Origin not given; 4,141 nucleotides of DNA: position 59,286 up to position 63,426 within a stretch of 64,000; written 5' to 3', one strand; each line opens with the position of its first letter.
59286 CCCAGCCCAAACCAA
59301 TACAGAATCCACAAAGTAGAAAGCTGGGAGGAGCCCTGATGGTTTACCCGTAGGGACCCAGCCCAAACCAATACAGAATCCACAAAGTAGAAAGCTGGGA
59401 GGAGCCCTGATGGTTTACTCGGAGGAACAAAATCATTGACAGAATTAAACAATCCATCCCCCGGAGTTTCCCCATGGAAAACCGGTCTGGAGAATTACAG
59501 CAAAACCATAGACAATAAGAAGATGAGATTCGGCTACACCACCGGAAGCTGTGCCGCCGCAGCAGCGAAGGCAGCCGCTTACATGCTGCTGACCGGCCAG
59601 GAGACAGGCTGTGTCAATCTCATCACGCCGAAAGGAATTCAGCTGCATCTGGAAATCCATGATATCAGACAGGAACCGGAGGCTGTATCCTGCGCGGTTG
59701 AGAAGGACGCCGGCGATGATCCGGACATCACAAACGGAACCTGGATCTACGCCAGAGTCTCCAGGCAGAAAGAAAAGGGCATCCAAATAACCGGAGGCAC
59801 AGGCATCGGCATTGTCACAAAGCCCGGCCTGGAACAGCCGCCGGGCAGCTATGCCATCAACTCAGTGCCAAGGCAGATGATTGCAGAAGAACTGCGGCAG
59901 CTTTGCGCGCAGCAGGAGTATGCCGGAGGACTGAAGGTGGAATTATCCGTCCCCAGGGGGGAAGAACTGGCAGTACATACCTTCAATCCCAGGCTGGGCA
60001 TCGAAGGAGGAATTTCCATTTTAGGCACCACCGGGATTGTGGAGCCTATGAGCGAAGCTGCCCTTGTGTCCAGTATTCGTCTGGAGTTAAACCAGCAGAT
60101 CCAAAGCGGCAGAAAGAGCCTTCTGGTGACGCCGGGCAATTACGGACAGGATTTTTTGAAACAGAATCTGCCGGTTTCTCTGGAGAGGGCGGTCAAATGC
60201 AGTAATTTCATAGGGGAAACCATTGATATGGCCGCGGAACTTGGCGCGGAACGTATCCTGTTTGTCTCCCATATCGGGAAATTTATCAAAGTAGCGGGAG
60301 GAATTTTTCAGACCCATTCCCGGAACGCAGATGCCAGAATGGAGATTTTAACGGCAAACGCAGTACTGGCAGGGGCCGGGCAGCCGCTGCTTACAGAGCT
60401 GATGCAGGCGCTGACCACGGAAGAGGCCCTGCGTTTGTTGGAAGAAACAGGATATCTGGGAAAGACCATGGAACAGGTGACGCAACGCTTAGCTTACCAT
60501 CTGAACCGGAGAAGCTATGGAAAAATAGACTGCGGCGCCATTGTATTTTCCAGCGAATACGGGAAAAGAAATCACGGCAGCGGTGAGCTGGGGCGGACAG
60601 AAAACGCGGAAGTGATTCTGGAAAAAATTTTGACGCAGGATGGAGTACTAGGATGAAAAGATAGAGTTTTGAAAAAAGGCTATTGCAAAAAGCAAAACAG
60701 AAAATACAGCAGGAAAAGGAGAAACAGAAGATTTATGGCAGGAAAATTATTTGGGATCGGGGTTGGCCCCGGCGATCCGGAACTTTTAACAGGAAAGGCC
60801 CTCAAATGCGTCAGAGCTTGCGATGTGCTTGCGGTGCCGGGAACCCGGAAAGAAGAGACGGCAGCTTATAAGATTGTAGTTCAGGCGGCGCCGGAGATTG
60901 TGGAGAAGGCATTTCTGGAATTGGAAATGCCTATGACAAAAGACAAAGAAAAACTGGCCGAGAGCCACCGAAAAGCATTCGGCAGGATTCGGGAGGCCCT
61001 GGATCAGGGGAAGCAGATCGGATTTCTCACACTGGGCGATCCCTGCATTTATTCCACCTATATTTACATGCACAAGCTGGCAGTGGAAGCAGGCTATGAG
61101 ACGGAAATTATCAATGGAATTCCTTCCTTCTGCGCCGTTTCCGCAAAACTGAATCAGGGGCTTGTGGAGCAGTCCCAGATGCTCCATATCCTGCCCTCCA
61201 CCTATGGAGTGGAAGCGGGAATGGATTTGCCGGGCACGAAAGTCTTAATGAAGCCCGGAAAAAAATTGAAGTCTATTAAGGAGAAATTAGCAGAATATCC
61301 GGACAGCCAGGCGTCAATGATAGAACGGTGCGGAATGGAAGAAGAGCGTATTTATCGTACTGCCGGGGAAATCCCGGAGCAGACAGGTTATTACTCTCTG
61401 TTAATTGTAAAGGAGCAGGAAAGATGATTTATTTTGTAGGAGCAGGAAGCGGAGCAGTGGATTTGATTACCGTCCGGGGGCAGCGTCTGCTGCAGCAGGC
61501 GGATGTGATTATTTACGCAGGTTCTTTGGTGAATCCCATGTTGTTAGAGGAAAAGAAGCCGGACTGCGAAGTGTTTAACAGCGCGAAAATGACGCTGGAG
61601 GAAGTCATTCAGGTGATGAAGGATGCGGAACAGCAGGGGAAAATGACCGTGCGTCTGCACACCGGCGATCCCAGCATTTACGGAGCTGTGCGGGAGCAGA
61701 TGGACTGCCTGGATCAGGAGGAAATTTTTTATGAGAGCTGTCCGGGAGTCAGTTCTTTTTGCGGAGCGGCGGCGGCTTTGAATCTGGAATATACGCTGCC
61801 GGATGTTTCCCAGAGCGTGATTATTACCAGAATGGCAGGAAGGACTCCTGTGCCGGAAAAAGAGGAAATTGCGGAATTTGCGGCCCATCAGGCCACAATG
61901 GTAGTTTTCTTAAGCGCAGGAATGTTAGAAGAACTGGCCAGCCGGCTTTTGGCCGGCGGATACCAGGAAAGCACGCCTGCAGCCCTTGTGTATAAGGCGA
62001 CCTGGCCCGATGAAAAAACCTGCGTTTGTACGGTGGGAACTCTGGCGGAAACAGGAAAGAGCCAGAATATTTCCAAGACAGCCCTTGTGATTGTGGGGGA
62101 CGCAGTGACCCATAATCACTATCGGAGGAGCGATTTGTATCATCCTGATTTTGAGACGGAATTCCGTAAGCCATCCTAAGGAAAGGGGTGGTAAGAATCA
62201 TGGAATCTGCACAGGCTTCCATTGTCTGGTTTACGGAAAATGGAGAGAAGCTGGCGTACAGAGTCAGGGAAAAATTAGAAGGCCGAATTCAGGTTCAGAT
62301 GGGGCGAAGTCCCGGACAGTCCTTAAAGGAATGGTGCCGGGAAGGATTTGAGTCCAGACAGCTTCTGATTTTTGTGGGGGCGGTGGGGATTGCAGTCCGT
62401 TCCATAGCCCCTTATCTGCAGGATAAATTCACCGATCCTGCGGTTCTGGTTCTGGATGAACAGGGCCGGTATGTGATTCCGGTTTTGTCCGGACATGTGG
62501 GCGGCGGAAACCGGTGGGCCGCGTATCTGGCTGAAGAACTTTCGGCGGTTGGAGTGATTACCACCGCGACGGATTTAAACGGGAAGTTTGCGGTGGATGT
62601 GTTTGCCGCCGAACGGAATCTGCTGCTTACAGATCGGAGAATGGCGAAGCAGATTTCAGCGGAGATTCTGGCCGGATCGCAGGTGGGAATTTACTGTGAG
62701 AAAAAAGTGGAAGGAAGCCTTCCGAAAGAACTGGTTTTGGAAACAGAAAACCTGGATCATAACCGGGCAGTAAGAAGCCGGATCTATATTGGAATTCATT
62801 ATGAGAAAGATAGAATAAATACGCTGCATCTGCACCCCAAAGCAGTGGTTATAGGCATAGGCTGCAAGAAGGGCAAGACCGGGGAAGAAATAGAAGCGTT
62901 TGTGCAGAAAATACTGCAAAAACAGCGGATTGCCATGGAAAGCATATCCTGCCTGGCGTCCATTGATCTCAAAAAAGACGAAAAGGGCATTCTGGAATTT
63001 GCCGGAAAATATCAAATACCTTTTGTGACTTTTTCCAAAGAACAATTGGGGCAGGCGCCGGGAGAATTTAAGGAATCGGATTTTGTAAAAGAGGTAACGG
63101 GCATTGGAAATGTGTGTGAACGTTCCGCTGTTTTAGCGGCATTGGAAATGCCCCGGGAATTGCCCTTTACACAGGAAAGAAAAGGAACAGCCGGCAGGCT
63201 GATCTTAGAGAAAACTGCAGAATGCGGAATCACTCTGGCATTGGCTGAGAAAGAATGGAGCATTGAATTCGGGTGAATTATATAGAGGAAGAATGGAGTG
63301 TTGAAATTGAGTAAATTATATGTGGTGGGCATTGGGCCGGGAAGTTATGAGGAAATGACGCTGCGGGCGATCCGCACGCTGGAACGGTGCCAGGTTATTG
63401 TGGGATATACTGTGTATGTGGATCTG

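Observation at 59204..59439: cbi operon leader has no cobalamin riboswitch; instead three near-identical 71-nt repeats, each with an SD, an MVYP-stop mini-ORF and pseudoknot potential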

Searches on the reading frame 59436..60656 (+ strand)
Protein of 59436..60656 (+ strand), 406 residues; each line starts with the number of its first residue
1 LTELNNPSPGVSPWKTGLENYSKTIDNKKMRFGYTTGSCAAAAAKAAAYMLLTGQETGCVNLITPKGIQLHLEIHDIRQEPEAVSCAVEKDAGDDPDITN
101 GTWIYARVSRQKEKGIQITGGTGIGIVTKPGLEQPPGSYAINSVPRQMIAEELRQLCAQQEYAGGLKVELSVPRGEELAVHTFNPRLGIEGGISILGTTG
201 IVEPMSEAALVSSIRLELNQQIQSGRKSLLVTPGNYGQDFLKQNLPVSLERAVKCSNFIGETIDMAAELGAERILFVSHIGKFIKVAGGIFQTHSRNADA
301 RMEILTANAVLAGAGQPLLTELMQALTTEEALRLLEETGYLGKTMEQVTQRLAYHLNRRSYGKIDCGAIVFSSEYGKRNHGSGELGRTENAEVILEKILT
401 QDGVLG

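Call 7: search_protein_families(library=pfam, proteins=[window:59436-60656:+])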
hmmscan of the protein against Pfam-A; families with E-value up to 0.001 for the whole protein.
window:59436-60656:+ (406 aa): 1 family
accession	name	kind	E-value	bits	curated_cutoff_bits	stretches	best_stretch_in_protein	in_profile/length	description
PF01888.22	CbiD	-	8.1e-101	337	25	1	30-289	1-254/254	CbiD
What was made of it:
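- Checked: cbiD: 59436-60656 is CbiD (Pfam E = 8e-101, call 7).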

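Call 11: find_homologous_proteins(query=window:59436-60656:+, max_evalue=1e-30)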
Query window:59436-60656:+ (406 aa): 8000 proteins with E <= 1e-30 among 8000 candidates; the best 120 are listed.
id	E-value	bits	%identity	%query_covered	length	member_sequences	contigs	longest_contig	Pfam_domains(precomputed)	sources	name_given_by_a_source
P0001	7.2e-264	893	100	99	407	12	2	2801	PF01888.23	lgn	-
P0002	5.8e-218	742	84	98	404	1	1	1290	PF01888.23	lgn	-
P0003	5.4e-215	732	83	98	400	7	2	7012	PF01888.23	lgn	-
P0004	1.2e-212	724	83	98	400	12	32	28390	PF01888.23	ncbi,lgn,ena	-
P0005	4.7e-207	706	82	95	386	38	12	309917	PF01888.23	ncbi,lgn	-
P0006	9.5e-184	629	73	95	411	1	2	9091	PF01888.23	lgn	-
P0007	4.1e-183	627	74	94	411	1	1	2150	PF01888.23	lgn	-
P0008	7.2e-183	626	67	94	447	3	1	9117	PF01888.23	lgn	-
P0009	1.2e-181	622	73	95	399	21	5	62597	PF01888.23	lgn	-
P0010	4.1e-180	617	72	95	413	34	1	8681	PF01888.23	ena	-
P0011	1.1e-179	616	73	95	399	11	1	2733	PF01888.23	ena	-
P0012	1.5e-171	589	70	94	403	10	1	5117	PF01888.23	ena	-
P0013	6.8e-171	587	69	94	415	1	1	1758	PF01888.23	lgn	-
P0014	2.6e-165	568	69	95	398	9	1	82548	PF01888.23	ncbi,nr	ncbi:MAG: cobalamin biosynthesis protein CbiD [Lachnospiraceae bacterium]|nr:cobalamin biosynthesis 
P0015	5.5e-165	567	68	94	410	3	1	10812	PF01888.23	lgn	-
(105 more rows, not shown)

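Call 12: find_encoding_contigs(protein=P0001, flank=3000, max_places=6)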
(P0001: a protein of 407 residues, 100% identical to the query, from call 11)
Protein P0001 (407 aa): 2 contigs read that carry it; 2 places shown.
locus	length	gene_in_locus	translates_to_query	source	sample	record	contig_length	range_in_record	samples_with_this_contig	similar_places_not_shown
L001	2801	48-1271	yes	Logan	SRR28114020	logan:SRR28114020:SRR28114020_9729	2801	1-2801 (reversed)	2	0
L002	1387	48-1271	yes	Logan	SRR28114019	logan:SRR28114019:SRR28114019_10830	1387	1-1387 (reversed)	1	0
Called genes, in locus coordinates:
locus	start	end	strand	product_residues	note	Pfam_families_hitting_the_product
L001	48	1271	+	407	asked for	PF01888:CbiD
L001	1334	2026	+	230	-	PF00590:TP_methylase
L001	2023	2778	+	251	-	PF00590:TP_methylase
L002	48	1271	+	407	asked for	PF01888:CbiD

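Call 13: find_encoding_contigs(protein=P0004, flank=3000, max_places=6)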
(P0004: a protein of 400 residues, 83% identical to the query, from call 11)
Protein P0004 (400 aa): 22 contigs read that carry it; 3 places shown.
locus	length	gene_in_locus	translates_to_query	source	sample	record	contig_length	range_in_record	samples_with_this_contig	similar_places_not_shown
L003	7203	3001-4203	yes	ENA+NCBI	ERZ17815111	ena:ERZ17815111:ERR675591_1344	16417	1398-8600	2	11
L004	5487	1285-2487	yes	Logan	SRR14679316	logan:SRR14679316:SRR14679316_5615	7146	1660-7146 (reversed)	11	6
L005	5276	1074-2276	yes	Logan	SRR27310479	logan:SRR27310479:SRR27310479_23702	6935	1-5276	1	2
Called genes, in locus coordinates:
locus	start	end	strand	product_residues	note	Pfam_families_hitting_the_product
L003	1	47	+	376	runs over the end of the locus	PF00266:Aminotran_5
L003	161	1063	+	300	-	PF02445:NadA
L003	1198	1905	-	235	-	PF02592:Vut_1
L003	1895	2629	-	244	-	-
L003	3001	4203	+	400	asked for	PF01888:CbiD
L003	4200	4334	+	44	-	-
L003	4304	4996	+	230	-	PF00590:TP_methylase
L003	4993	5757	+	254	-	PF00590:TP_methylase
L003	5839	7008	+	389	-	PF11760:CbiG_N, PF11761:CbiG_mid (weak), PF01890:CbiG_C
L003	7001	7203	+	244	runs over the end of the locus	PF00590:TP_methylase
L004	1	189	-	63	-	?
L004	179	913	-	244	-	-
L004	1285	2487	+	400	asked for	PF01888:CbiD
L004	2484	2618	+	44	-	-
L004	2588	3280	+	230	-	PF00590:TP_methylase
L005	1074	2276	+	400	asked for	PF01888:CbiD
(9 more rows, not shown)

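Call 14: find_encoding_contigs(protein=P0005, flank=3000, max_places=6)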
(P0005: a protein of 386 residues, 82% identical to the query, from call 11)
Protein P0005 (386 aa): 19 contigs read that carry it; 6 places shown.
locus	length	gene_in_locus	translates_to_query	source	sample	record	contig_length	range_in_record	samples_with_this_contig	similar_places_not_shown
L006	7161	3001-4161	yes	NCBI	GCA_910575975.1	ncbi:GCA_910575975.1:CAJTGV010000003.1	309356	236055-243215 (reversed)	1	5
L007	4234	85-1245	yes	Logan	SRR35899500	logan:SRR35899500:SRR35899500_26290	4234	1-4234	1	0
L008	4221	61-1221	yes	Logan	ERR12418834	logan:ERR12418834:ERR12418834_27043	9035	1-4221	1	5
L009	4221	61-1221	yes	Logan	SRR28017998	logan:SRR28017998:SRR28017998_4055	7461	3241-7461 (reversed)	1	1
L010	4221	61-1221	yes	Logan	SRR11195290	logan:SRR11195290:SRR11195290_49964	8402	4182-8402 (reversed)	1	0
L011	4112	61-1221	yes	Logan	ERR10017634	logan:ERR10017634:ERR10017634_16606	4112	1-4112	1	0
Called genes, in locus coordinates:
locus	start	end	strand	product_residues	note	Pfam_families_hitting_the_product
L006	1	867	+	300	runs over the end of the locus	PF02445:NadA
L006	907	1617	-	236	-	PF02592:Vut_1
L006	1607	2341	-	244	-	-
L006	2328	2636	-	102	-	-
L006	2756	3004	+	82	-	-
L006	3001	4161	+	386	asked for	PF01888:CbiD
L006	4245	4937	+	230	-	PF00590:TP_methylase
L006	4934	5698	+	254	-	PF00590:TP_methylase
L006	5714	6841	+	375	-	PF11760:CbiG_N, PF11761:CbiG_mid (weak), PF01890:CbiG_C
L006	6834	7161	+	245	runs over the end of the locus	PF00590:TP_methylase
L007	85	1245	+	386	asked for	PF01888:CbiD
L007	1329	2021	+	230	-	PF00590:TP_methylase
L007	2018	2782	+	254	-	PF00590:TP_methylase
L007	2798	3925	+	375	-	PF11760:CbiG_N, PF11761:CbiG_mid (weak), PF01890:CbiG_C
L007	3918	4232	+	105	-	?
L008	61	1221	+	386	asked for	PF01888:CbiD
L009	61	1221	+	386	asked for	PF01888:CbiD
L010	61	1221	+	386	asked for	PF01888:CbiD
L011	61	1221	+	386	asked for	PF01888:CbiD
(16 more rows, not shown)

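Call 20: find_encoding_contigs(protein=P0003, flank=1500, max_places=4)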
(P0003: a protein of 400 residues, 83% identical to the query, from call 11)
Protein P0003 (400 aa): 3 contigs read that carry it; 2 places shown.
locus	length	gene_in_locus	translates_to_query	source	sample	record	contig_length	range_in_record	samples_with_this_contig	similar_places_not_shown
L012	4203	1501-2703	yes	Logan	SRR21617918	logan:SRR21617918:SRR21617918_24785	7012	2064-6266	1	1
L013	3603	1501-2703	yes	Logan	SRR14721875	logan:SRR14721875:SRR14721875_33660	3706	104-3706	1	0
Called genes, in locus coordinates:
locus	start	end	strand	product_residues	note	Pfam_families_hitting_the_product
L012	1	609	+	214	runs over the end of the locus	-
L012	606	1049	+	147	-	PF16163:DUF4869 (weak)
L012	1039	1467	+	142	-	-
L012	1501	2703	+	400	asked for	PF01888:CbiD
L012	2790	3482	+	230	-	PF00590:TP_methylase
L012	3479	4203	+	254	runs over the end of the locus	PF00590:TP_methylase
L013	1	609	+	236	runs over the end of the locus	?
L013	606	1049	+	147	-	PF16163:DUF4869 (weak)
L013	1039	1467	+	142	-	-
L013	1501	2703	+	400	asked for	PF01888:CbiD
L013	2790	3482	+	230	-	PF00590:TP_methylase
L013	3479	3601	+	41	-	?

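Call 21: find_encoding_contigs(protein=P0009, flank=1500, max_places=4)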
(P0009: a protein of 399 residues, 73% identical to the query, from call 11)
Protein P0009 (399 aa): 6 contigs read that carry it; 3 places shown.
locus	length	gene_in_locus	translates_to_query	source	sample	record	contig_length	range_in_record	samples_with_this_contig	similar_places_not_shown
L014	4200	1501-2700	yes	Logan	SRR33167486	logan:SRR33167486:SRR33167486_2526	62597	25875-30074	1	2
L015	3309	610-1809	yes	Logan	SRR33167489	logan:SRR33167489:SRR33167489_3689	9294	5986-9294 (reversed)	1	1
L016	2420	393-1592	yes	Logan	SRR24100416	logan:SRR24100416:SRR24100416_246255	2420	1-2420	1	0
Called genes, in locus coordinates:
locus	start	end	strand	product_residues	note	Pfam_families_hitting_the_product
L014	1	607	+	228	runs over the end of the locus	PF02592:Vut_1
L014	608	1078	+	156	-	PF14489:QueF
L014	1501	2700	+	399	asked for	PF01888:CbiD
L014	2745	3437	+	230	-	PF00590:TP_methylase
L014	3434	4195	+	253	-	PF00590:TP_methylase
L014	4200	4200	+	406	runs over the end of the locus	PF11760:CbiG_N, PF01890:CbiG_C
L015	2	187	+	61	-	PF14489:QueF (weak)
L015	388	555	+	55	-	-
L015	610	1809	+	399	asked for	PF01888:CbiD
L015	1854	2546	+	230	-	PF00590:TP_methylase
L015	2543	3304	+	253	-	PF00590:TP_methylase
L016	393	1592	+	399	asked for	PF01888:CbiD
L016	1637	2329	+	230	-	PF00590:TP_methylase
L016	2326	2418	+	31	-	?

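Call 22: find_encoding_contigs(protein=P0006, flank=1500, max_places=4)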
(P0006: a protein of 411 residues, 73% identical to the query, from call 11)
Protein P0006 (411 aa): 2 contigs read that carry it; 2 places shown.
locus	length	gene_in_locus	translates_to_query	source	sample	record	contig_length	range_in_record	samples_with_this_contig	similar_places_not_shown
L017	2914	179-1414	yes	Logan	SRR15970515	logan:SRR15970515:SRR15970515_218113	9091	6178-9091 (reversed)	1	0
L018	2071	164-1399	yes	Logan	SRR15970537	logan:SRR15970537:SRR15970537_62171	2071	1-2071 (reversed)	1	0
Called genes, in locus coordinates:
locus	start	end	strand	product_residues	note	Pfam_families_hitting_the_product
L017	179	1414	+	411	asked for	PF01888:CbiD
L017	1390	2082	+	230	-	PF00590:TP_methylase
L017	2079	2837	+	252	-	PF00590:TP_methylase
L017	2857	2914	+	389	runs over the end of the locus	PF11760:CbiG_N, PF11761:CbiG_mid (weak), PF01890:CbiG_C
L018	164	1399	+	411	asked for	PF01888:CbiD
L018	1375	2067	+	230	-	PF00590:TP_methylase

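Call 23: find_encoding_contigs(protein=P0008, flank=1500, max_places=4)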
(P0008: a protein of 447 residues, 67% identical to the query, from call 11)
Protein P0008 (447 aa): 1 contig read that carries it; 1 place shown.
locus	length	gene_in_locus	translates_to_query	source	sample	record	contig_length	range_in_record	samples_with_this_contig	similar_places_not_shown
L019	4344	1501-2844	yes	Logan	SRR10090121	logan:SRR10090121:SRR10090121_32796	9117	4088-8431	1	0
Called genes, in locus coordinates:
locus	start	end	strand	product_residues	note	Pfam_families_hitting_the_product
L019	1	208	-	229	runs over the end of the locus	PF02592:Vut_1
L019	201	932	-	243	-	-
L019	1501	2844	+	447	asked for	PF01888:CbiD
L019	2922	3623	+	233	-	PF00590:TP_methylase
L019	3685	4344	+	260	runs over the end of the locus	PF00590:TP_methylase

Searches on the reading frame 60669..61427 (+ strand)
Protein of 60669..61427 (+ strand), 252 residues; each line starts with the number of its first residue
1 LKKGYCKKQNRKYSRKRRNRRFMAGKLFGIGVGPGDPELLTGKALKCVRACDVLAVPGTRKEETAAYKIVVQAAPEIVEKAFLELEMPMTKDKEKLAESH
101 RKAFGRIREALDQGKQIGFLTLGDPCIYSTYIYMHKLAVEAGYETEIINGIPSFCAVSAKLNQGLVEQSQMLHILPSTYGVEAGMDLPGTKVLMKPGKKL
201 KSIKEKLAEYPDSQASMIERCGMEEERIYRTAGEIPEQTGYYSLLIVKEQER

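Call 7: search_protein_families(library=pfam, proteins=[window:60669-61427:+])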
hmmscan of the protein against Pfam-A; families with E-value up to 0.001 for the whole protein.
window:60669-61427:+ (252 aa): 1 family
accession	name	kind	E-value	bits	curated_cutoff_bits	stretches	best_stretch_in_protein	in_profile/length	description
PF00590.25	TP_methylase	-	2e-42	146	27.8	1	26-231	1-206/212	Tetrapyrrole (Corrin/Porphyrin) Methylases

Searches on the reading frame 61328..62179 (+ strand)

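Call 7: search_protein_families(library=pfam, proteins=[window:61328-62179:+])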
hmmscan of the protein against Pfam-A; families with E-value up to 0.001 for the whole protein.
window:61328-62179:+ (283 aa): 1 family
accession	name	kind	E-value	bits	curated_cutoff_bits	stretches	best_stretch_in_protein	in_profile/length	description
PF00590.25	TP_methylase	-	1.2e-47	163.1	27.8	1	33-239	1-211/212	Tetrapyrrole (Corrin/Porphyrin) Methylases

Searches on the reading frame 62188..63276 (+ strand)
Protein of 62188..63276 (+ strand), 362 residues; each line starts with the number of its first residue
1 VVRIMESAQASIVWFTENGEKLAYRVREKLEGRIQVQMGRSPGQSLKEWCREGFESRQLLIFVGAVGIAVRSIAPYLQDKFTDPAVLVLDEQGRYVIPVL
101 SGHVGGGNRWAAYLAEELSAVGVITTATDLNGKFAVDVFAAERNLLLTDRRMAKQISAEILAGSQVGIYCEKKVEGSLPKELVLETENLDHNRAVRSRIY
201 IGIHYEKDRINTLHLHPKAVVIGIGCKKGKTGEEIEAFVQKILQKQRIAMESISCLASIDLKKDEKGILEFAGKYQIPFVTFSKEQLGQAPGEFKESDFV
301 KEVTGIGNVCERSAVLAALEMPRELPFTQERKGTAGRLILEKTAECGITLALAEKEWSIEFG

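Call 7: search_protein_families(library=pfam, proteins=[window:62188-63276:+])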
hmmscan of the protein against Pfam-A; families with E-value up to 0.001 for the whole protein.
window:62188-63276:+ (362 aa): 3 families
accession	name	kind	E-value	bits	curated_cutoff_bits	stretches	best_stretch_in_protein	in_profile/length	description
PF01890.21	CbiG_C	-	3e-36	124.9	27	1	220-353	1-117/117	Cobalamin synthesis G C-terminus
PF11760.13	CbiG_N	-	7.3e-33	112.9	25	1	49-129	2-82/82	Cobalamin synthesis G N-terminal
PF11761.13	CbiG_mid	-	1.6e-08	35.1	22.7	1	134-217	1-88/88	Cobalamin biosynthesis central region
